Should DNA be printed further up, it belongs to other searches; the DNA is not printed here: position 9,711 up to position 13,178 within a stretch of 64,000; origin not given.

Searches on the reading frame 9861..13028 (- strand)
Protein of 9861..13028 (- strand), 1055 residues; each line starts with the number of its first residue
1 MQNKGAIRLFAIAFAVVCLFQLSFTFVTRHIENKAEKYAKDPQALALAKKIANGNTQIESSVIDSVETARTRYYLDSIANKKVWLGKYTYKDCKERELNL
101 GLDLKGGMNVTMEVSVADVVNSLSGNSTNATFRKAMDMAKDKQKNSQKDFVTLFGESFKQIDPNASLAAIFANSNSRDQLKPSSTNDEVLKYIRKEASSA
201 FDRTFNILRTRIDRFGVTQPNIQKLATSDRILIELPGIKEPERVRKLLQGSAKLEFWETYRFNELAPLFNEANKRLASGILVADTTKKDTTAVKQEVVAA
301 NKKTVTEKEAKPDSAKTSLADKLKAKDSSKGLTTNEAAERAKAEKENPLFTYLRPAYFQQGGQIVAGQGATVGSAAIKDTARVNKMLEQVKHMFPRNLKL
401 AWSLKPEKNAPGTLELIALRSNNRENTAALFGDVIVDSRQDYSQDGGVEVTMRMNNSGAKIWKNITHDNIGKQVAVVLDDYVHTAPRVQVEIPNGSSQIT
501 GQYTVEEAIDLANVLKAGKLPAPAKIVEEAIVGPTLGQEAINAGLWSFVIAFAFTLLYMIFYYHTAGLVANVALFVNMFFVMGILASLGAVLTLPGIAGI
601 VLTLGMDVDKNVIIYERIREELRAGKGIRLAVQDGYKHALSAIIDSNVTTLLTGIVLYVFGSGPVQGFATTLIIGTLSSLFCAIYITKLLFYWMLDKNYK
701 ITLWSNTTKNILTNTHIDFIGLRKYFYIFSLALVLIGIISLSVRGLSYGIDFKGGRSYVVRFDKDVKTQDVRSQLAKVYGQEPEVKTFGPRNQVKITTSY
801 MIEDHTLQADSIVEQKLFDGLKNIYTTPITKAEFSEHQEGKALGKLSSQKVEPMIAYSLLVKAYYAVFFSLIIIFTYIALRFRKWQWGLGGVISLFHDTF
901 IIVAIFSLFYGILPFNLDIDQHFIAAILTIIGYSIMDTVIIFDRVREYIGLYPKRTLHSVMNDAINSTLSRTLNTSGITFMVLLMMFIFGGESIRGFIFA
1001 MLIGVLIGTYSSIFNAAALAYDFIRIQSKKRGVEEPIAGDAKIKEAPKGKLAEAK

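Call 62: search_protein_families(library=pfam, proteins=[window:9861-13028:-], max_evalue=0.000001)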
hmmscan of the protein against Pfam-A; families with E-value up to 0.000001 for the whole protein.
window:9861-13028:- (1055 aa): 4 families
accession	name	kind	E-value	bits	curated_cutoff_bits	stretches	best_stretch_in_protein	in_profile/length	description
PF02355.23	SecD_SecF_C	-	1.8e-78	262.8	20.5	2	842-1023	12-186/189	Protein export membrane protein SecD/SecF, C-terminal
PF22599.2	SecDF_P1_head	-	2.7e-26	92.2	27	1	426-522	17-114/114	SecDF, P1 head subdomain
PF21760.3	SecD_1st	-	1.2e-17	63.5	27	1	202-258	2-57/60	Protein translocase subunit SecDF, P1 domain, N-terminal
PF07549.19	Sec_GG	-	1.7e-16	59.5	20.3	1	739-766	1-28/28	SecD/SecF GG Motif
